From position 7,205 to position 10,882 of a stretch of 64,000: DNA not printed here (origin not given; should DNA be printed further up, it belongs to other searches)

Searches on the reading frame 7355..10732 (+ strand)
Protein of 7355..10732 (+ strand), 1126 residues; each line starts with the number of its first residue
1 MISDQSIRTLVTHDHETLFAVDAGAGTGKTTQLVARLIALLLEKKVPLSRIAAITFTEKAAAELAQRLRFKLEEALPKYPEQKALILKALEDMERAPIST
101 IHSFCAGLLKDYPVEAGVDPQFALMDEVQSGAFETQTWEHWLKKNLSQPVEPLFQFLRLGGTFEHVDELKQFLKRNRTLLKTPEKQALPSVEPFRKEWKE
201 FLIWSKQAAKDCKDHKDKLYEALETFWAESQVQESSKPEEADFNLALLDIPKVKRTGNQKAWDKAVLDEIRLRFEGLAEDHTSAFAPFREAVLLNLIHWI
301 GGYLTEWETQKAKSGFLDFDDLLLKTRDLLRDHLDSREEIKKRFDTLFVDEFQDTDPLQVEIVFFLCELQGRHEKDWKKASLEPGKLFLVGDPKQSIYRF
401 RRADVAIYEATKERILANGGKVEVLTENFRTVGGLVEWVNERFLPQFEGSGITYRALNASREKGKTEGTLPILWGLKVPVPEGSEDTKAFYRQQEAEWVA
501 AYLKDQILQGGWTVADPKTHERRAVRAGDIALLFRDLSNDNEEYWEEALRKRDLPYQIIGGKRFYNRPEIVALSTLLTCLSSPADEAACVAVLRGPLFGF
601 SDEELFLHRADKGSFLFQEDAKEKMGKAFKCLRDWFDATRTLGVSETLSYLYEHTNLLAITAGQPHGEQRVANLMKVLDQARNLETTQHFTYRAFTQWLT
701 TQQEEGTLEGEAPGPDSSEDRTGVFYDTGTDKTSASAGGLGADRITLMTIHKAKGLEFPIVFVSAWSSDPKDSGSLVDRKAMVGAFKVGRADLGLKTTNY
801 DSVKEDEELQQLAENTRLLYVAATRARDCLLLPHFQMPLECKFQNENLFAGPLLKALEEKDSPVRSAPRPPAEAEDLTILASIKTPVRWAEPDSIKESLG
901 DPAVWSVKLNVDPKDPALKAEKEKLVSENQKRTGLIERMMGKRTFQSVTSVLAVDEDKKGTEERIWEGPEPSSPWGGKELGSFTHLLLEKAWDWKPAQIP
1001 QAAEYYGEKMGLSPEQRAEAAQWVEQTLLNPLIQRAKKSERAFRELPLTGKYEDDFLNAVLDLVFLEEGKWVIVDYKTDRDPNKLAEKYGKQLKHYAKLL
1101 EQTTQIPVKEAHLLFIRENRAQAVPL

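Call 7: search_protein_families(library=pfam, proteins=[window:7355-10732:+], max_evalue=1)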
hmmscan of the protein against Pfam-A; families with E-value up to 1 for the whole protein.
window:7355-10732:+ (1126 aa): 8 families
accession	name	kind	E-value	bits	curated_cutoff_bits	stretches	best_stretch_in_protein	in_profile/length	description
PF00580.27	UvrD-helicase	-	9e-53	180.1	23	1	8-413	6-268/271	UvrD/REP helicase N-terminal domain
PF13361.12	UvrD_C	-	5.3e-25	89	25.6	1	425-832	3-345/350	UvrD-like helicase C-terminal domain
PF13245.12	AAA_19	-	3e-16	60.2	25.1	1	15-401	10-134/134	AAA domain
PF13538.12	UvrD_C_2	-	3.7e-10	39.9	27.4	2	746-763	3-20/52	UvrD-like helicase C-terminal domain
PF12705.13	PDDEXK_1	-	2.7e-09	37.8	22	1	979-1116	36-189/247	PD-(D/E)XK nuclease superfamily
PF01443.25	Viral_helicase1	-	4.6e-05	23.8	21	0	810-831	204-225/228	Viral superfamily 1 RNA helicase core domain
PF13604.12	AAA_30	-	0.0025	18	27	1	11-69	13-67/191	AAA domain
PF13401.12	AAA_22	-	0.16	12.7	27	0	15-92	4-77/130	AAA domain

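Call 8: search_protein_families(library=padloc, proteins=[window:7355-10732:+], max_evalue=1)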
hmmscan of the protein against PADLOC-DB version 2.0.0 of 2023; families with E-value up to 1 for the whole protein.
window:7355-10732:+ (1126 aa): 57 families (the best 25 are shown)
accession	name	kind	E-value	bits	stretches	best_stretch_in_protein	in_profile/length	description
PDLC00117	GajB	-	1.3e-33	114.4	4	305-410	180-272/604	UrvD helicase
PDLC03802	RTasHel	-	1.4e-31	108.1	3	310-593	159-372/675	DRT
PDLC00132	GajB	-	3e-31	106.7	3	9-127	10-107/625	UrvD helicase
PDLC00114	GajB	-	6.6e-27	92.3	3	17-127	21-114/635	UrvD helicase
PDLC00122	GajB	-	2.3e-26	90.8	3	328-434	147-238/502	UrvD helicase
PDLC00119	GajB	-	3.9e-26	90.1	3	313-409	188-270/565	UrvD helicase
PDLC00127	GajB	-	1.7e-24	84.3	2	304-438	162-284/594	UrvD helicase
PDLC00130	GajB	-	5.1e-24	82.5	2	307-440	170-287/589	UrvD helicase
PDLC00112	GajB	-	1.2e-21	75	4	312-431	177-283/581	UrvD helicase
PDLC00123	GajB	-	1.3e-21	74.8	3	329-408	162-227/540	UrvD helicase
PDLC00110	GajB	-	2.1e-20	70.8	2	303-436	230-354/725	UrvD helicase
PDLC00107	GajB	-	2.6e-20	70.6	3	11-113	24-118/587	UrvD helicase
PDLC00129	GajB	-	4.2e-20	69.9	2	304-440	185-306/594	UrvD helicase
PDLC00111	GajB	-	6.7e-20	69.3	3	4-70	13-83/625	UrvD helicase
PDLC00135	GajB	-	7.6e-20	69.3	2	14-70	18-72/603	UrvD helicase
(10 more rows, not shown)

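Call 9: search_protein_families(library=ncbifam, proteins=[window:7355-10732:+], max_evalue=1)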
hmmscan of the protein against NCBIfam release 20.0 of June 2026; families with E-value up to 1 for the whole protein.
window:7355-10732:+ (1126 aa): 17 families
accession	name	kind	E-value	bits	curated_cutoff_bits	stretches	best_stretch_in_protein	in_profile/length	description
TIGR02785.1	addA_Gpos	equivalog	3.2e-89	300.2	707.65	4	175-688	228-750/1234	helicase-exonuclease AddAB subunit AddA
TIGR00609.1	recB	equivalog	1.6e-78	265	696.05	3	15-706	8-712/1175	exodeoxyribonuclease V subunit beta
TIGR02784.1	addA_alphas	equivalog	1.2e-67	229.3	860.75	3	295-703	339-763/1138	double-strand break repair helicase AddA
NF010485.0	PRK13909.1-2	equivalog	1.5e-53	182.3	650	3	16-449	3-430/909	RecB-like helicase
TIGR01073.1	pcrA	equivalog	3.5e-53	181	911.2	4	306-431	172-281/725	DNA helicase PcrA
TIGR01075.1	uvrD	equivalog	7.9e-42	143.4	1144.45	4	306-437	171-286/715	DNA helicase II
NF008743.0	PRK11773.1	equivalog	1.9e-41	142.2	965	4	306-407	176-263/720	DNA helicase II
NF010487.0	PRK13909.1-4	equivalog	6.8e-40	137.1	759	3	16-473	4-450/924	RecB-like helicase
NF008128.0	PRK10876.1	equivalog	2.5e-34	118.2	1697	1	22-826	23-809/1181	exodeoxyribonuclease V subunit beta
TIGR01074.1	rep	equivalog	2.4e-32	112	951.45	4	21-131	19-113/668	DNA helicase Rep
NF008172.0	PRK10919.1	equivalog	1.6e-24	86.1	1168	4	312-403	176-253/673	DNA helicase Rep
NF010486.0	PRK13909.1-3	equivalog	6e-17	61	1109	2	317-444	302-424/921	RecB-like helicase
NF010484.0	PRK13909.1-1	equivalog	5.2e-16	57.6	1074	3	19-92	8-84/945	RecB-like helicase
NF008276.0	PRK11054.1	equivalog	8.2e-16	57.6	543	2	8-76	203-269/684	DNA helicase IV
TIGR01447.1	recD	equivalog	4.4e-05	22.3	310.15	1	18-73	165-221/597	exodeoxyribonuclease V subunit alpha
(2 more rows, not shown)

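Call 38: find_related_loci(query=window:7355-10732:+, collection=genome_contigs, flank=6000)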
Query window:7355-10732:+ (1126 aa) in genome_contigs; peptide patterns used: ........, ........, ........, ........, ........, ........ (x = any residue, [..] = any of these).
34 stretches matched a pattern; 9 encode a relative of the query (tblastn E <= 1e-3); 8 distinct loci.
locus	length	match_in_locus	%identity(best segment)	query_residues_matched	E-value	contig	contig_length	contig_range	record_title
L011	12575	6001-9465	84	1-1126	0e+0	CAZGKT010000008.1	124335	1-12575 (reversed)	MAG TPA_asm: uncultured bacterium isolate binchicken_co162_638 genome assembly, contig: NODE_127_length_124335_cov_9.752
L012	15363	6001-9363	84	2-1126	0e+0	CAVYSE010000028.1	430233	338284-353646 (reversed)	MAG: candidate division FCPU426 bacterium isolate MFD05580.bin.1.91 genome assembly, contig: contig_9711, whole genome s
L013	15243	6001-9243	72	1-1126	0e+0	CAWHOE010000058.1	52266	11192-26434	MAG: candidate division FCPU426 bacterium isolate MFD01223.bin.2.21 genome assembly, contig: contig_66713, whole genome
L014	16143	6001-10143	70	1-1117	0e+0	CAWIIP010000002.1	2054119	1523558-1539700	MAG: uncultured proteobacterium isolate MFD09286.bin.2.44 genome assembly, contig: contig_44388, whole genome shotgun se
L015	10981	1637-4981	67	1-1126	0e+0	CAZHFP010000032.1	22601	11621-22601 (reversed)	MAG TPA_asm: uncultured bacterium isolate binchicken_co54_505 genome assembly, contig: NODE_3978_length_22601_cov_10.869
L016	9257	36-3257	67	1-1126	0e+0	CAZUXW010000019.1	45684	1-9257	MAG TPA_asm: uncultured bacterium isolate binchicken_co54_368 genome assembly, contig: NODE_1337_length_45684_cov_25.480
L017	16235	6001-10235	65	1-1117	0e+0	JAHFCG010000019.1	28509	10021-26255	MAG: candidate division FCPU426 bacterium isolate nzgw216 NODE_350_length_28510_cov_3.377047, whole genome shotgun seque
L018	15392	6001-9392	85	1-1126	0e+0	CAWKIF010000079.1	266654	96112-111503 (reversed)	MAG: candidate division FCPU426 bacterium isolate MFD04780.bin.2.20 genome assembly, contig: contig_2905, whole genome s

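Call 47: search_protein_families(library=pfam, proteins=[L011:5012-5908:+, L012:5415-5984:+, L014:4794-5975:+, L015:680-1591:+, L017:5407-5943:+, L018:4888-5943:+, L012:4789-5166:-, L012:5120-5302:-, L014:6223-6447:+, L014:6447-6830:+], max_evalue=0.1)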
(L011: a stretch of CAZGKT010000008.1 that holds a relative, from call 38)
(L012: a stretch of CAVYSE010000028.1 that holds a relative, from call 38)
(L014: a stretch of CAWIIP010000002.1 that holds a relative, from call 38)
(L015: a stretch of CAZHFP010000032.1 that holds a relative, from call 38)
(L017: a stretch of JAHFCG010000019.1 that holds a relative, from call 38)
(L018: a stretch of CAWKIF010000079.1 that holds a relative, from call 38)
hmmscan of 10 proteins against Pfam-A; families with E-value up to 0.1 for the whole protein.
L011:5012-5908:+ (299 aa): 0 families

L012:5415-5984:+ (190 aa): 1 family
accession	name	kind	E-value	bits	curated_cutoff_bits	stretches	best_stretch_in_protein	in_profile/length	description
PF22054.2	BVU_2266-like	-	0.085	12.7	27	0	16-118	17-116/237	BVU_2266-like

L014:4794-5975:+ (394 aa): 0 families

L015:680-1591:+ (304 aa): 0 families

L017:5407-5943:+ (179 aa): 0 families

L018:4888-5943:+ (352 aa): 0 families

L012:4789-5166:- (125 aa): 1 family
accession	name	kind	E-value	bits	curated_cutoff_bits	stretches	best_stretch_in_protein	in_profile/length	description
PF02452.23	PemK_toxin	-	2.1e-19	70.2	23.1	1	16-124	1-108/109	PemK-like, MazF-like toxin of type II toxin-antitoxin system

L012:5120-5302:- (60 aa): 0 families

L014:6223-6447:+ (75 aa): 1 family
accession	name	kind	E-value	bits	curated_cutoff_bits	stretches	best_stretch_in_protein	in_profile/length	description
PF02604.26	PhdYeFM_antitox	-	7.8e-10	38.8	29.8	1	1-43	1-43/74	Antitoxin Phd_YefM, type II toxin-antitoxin system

L014:6447-6830:+ (128 aa): 1 family
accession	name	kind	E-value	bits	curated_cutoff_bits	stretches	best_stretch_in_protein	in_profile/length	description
PF01850.27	PIN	-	6.6e-16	59.4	23.6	1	2-119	1-115/120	PIN domain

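Call 98: search_protein_families(library=pfam, proteins=[L017:6215-6487:+, L017:6487-6807:+], max_evalue=0.01)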
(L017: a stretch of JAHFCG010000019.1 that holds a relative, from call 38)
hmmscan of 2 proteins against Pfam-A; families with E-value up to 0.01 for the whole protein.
L017:6215-6487:+ (91 aa): 0 families

L017:6487-6807:+ (107 aa): 2 families
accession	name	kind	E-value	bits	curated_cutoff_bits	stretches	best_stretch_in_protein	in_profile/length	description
PF07362.18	CcdA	-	0.0022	18.7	22.4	1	18-51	11-44/71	Post-segregation antitoxin CcdA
PF07704.17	PSK_trans_fac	-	0.0077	17.6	28.3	0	21-66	16-61/82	Rv0623-like transcription factor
